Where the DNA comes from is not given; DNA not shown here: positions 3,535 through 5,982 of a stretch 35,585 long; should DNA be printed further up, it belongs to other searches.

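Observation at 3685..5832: Winged-helix + ATP-cone + catalytically dead NrdD paralogue directly upstream of the real nrdD: a possible RNR-derived nucleotide-sensing transcription factor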

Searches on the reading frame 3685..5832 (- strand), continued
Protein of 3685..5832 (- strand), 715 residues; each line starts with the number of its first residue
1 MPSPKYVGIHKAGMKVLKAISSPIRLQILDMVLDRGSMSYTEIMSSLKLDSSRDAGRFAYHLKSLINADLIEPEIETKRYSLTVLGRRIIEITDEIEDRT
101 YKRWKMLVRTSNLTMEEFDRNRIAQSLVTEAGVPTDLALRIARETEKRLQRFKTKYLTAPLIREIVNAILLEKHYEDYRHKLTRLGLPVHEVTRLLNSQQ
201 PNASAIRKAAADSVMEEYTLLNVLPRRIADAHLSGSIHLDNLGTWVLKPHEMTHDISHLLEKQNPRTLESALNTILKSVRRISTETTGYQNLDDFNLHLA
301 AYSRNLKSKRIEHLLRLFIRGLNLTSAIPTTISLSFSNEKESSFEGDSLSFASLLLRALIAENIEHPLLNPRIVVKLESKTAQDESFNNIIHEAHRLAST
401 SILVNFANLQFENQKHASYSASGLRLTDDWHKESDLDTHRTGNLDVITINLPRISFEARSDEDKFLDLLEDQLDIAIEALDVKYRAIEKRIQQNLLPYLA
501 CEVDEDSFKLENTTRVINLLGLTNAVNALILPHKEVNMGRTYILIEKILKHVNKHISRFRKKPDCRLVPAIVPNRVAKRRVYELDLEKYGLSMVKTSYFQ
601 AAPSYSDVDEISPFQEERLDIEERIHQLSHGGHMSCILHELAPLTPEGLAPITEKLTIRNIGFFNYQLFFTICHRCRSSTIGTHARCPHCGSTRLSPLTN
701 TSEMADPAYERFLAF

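Call 73: search_protein_families(library=pfam, proteins=[P0184, P0219, P0236, P0129, P0141, P0167, P0173, P0238, P0214, P0253], max_evalue=0.01)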
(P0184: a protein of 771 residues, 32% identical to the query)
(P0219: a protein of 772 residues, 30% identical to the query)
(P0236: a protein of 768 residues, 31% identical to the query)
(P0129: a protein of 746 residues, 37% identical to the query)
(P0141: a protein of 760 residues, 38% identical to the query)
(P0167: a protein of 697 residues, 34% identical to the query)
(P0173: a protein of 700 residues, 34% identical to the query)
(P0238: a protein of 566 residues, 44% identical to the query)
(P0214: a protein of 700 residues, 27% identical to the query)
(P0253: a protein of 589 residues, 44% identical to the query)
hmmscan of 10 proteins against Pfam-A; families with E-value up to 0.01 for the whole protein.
P0184 (771 aa): 2 families
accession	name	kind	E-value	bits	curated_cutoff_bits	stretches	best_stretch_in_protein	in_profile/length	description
PF13597.11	NRDD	-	4e-171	570.9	26.2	1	191-765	1-560/562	Anaerobic ribonucleoside-triphosphate reductase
PF03477.21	ATP-cone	-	1.8e-19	70.5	25.8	2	96-166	2-74/88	ATP cone domain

P0219 (772 aa): 2 families
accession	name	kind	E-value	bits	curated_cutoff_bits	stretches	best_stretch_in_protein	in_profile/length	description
PF13597.11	NRDD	-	4.9e-152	507.9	26.2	1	192-770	1-562/562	Anaerobic ribonucleoside-triphosphate reductase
PF03477.21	ATP-cone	-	1.1e-13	51.9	25.8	2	97-168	2-75/88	ATP cone domain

P0236 (768 aa): 3 families
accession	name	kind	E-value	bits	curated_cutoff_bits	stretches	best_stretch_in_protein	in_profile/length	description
PF13597.11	NRDD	-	4.1e-161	537.9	26.2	1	189-766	1-562/562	Anaerobic ribonucleoside-triphosphate reductase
PF03477.21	ATP-cone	-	1e-07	32.8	25.8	1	94-170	2-80/88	ATP cone domain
PF18551.6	TackOD1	-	0.0039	17.2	32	1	695-733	60-98/188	Thaumarchaeal output domain 1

P0129 (746 aa): 6 families
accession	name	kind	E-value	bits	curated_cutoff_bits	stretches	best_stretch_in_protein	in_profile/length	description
PF13597.11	NRDD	-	1.3e-67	229.2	26.2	1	199-741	9-559/562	Anaerobic ribonucleoside-triphosphate reductase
PF24038.1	DUF7347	-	1.1e-06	29.3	27.6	1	9-82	5-74/77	Domain of unknown function (DUF7347)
PF11230.13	YjjI-like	-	1.7e-06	27.1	23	1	243-324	46-129/485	Glycyl radical enzyme YjjI-like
PF14947.12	HTH_45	-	5.1e-06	26.9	25.5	1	16-91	7-75/77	Winged helix-turn-helix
PF03477.21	ATP-cone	-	6.5e-05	23.8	25.8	1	100-171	2-75/88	ATP cone domain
PF12840.13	HTH_20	-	0.00024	21.5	27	1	13-63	2-48/51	Helix-turn-helix domain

P0141 (760 aa): 7 families
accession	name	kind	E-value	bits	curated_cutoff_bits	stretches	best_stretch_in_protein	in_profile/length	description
PF13597.11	NRDD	-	9.2e-88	295.7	26.2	1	199-746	8-550/562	Anaerobic ribonucleoside-triphosphate reductase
PF24038.1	DUF7347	-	1.6e-07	31.9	27.6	1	8-83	4-75/77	Domain of unknown function (DUF7347)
PF03477.21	ATP-cone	-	4.1e-07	30.9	25.8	1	99-171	1-75/88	ATP cone domain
PF01022.26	HTH_5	-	4.8e-06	26.8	22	1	15-63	2-45/47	Bacterial regulatory protein, arsR family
PF14947.12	HTH_45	-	8.8e-05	22.9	25.5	1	16-89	7-73/77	Winged helix-turn-helix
PF12840.13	HTH_20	-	8.8e-05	22.8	27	1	13-65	2-50/51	Helix-turn-helix domain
PF13412.12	HTH_24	-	0.0028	17.6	21.9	1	15-43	3-31/48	Winged helix-turn-helix DNA-binding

P0167 (697 aa): 5 families
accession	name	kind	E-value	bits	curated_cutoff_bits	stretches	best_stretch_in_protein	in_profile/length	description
PF13597.11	NRDD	-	1.6e-32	113.4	26.2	1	204-689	11-530/562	Anaerobic ribonucleoside-triphosphate reductase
PF24038.1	DUF7347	-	1.6e-10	41.5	27.6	1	11-85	4-74/77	Domain of unknown function (DUF7347)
PF03477.21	ATP-cone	-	5.4e-08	33.7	25.8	1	103-174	2-75/88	ATP cone domain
PF12840.13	HTH_20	-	1.1e-07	32.1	27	1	15-66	1-48/51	Helix-turn-helix domain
PF24741.1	AlkZ-rel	-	0.00016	21.6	26.5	1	15-73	99-157/221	AlkZ related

P0173 (700 aa): 6 families
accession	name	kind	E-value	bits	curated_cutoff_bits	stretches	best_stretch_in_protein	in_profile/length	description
PF13597.11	NRDD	-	1.4e-23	83.8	26.2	2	443-691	273-531/562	Anaerobic ribonucleoside-triphosphate reductase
PF24038.1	DUF7347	-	6.8e-10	39.5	27.6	1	10-84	4-74/77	Domain of unknown function (DUF7347)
PF12840.13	HTH_20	-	1.2e-07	32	27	1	14-66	1-49/51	Helix-turn-helix domain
PF03477.21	ATP-cone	-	2e-07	31.9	25.8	1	102-173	2-75/88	ATP cone domain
PF24741.1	AlkZ-rel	-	2.7e-05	24.2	26.5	1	15-74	100-159/221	AlkZ related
PF25213.1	HVO_A0261_N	-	0.0037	17.5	35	0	12-90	6-77/86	HVO_A0261 N-terminal domain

P0238 (566 aa): 8 families
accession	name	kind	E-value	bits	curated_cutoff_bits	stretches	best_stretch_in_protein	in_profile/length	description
PF24038.1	DUF7347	-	3.2e-09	37.3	27.6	1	6-79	3-73/77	Domain of unknown function (DUF7347)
PF25213.1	HVO_A0261_N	-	1.3e-07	31.8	35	1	5-90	2-81/86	HVO_A0261 N-terminal domain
PF12840.13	HTH_20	-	1.1e-06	28.9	27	1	12-63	2-50/51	Helix-turn-helix domain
PF03477.21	ATP-cone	-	7.5e-06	26.8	25.8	1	96-168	1-75/88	ATP cone domain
PF14947.12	HTH_45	-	8.4e-06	26.2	25.5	1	19-88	11-74/77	Winged helix-turn-helix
PF13597.11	NRDD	-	0.00014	21.1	26.2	0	192-234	6-48/562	Anaerobic ribonucleoside-triphosphate reductase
PF01022.26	HTH_5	-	0.00033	20.9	22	1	13-63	1-47/47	Bacterial regulatory protein, arsR family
PF04458.17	DUF505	-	0.0036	16.2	28.7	0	49-89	36-73/622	Protein of unknown function (DUF505)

P0214 (700 aa): 7 families
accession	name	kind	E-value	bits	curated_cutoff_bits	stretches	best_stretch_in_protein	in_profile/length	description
PF13597.11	NRDD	-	1.3e-26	93.8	26.2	2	440-695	269-529/562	Anaerobic ribonucleoside-triphosphate reductase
PF24038.1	DUF7347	-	2.1e-10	41.1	27.6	1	29-103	4-74/77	Domain of unknown function (DUF7347)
PF03477.21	ATP-cone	-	5.6e-09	36.9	25.8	1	120-192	1-75/88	ATP cone domain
PF12840.13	HTH_20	-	7.2e-08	32.7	27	1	33-85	1-49/51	Helix-turn-helix domain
PF24741.1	AlkZ-rel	-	0.00036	20.5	26.5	1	34-94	100-160/221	AlkZ related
PF18330.7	Lig_C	-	0.0011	19.4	25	0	164-214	7-58/125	Ligase Pab1020 C-terminal region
PF25213.1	HVO_A0261_N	-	0.0089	16.3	35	0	33-109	8-77/86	HVO_A0261 N-terminal domain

P0253 (589 aa): 6 families
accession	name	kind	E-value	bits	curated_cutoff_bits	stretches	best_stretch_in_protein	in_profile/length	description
PF24038.1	DUF7347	-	2.4e-09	37.7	27.6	1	15-87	5-74/77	Domain of unknown function (DUF7347)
PF12840.13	HTH_20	-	1.4e-08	35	27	1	19-70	2-50/51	Helix-turn-helix domain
PF03477.21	ATP-cone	-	1.2e-07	32.6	25.8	1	104-173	2-73/88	ATP cone domain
PF01022.26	HTH_5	-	9.2e-07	29.1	22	1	20-69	1-46/47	Bacterial regulatory protein, arsR family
PF14947.12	HTH_45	-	7.3e-05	23.2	25.5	1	22-95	7-74/77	Winged helix-turn-helix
PF13597.11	NRDD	-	7.5e-05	22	26.2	0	387-444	282-337/562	Anaerobic ribonucleoside-triphosphate reductase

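Call 74: find_encoding_contigs(protein=P0253, flank=6000, max_places=1)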
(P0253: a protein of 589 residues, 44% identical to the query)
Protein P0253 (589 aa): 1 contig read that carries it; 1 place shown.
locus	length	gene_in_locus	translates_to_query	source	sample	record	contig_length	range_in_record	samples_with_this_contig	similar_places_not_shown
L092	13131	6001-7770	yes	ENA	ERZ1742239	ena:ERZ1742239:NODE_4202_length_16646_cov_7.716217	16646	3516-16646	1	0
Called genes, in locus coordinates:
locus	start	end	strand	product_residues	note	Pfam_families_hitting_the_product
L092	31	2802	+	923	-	PF01411:tRNA-synt_2c, PF07973:tRNA_SAD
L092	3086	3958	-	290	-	PF00466:Ribosomal_L10, PF17777:RL10P_insert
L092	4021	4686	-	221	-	PF00687:Ribosomal_L1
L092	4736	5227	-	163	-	PF03946:Ribosomal_L11_N, PF00298:Ribosomal_L11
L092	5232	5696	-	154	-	PF03439:Spt5-NGN, PF00467:KOW (weak), PF23284:KOW2_Spt5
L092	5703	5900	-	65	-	PF00584:SecE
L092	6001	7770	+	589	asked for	PF12840:HTH_20, PF24038:DUF7347, PF01022:HTH_5 (weak), PF03477:ATP-cone (weak)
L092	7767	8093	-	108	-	-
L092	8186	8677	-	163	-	PF14810:TGT_C2, PF01472:PUA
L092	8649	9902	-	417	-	PF13167:GTP-bdg_N, PF16360:GTP-bdg_M, PF03193:RsgA_GTPase (faint), PF00009:GTP_EFTU (faint), PF01926:MMR_HSR1, PF02421:FeoB_N (weak)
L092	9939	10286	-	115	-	PF13560:HTH_31 (weak), PF01381:HTH_3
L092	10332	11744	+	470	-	PF10092:DUF2330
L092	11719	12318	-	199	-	PF01976:DUF116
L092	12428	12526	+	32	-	-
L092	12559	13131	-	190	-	?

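Call 75: find_encoding_contigs(protein=P0282, flank=6000, max_places=1)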
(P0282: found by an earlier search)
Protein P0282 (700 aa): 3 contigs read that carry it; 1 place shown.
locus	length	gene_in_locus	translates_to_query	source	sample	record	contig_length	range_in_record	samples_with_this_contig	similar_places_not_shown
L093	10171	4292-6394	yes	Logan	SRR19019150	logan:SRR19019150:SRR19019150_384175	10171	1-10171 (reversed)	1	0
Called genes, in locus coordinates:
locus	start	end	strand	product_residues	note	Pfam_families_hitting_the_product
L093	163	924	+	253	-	PF01694:Rhomboid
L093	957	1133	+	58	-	PF01361:Tautomerase, PF14552:Tautomerase_2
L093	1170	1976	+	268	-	PF00795:CN_hydrolase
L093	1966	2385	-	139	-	-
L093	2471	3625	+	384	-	PF00108:Thiolase_N, PF22691:Thiolase_C_1, PF02803:Thiolase_C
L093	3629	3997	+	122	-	PF12172:zf-ChsH2 (weak), PF01796:OB_ChsH2_C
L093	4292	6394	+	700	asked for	PF12840:HTH_20 (weak), PF24038:DUF7347, PF03477:ATP-cone, PF13597:NRDD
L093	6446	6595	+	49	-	-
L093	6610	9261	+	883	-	PF03477:ATP-cone, PF00317:Ribonuc_red_lgN, PF02867:Ribonuc_red_lgC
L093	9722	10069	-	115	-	-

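Call 89: find_related_loci(query=A3, collection=metagenome_contigs, flank=5000)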
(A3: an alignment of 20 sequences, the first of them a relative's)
Query A3 (697 aa) in metagenome_contigs; peptide patterns used: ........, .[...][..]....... (x = any residue, [..] = any of these).
600 stretches matched a pattern (row limit reached: there are more); 570 encode a relative of the query (tblastn E <= 1e-3); the best 80 are kept; 80 distinct loci.
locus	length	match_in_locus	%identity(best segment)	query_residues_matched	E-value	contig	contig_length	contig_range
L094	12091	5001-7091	98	1-697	0e+0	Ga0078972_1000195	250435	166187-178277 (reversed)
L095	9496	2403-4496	51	1-696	0e+0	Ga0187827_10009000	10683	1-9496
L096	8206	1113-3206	50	1-696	0e+0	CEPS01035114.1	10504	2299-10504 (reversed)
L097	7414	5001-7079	48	1-696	0e+0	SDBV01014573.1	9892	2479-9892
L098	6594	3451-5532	48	1-697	0e+0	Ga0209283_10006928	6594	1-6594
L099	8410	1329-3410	48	1-697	0e+0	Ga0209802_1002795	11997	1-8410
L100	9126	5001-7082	49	1-697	0e+0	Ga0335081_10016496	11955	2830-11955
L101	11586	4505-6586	48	1-697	0e+0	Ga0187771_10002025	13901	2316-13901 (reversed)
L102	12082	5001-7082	48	1-697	0e+0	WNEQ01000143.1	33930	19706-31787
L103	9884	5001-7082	48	1-697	0e+0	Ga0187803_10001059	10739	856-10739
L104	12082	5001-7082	49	1-697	0e+0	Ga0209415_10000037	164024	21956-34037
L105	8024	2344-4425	48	1-697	0e+0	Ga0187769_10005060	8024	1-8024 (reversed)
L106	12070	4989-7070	48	1-697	0e+0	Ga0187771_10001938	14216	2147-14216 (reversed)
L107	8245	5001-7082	48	1-697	0e+0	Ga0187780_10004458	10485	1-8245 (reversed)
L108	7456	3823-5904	48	1-697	0e+0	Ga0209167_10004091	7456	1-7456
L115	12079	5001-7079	49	1-696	0e+0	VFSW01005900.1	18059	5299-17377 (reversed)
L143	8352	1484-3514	42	1-688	1e-168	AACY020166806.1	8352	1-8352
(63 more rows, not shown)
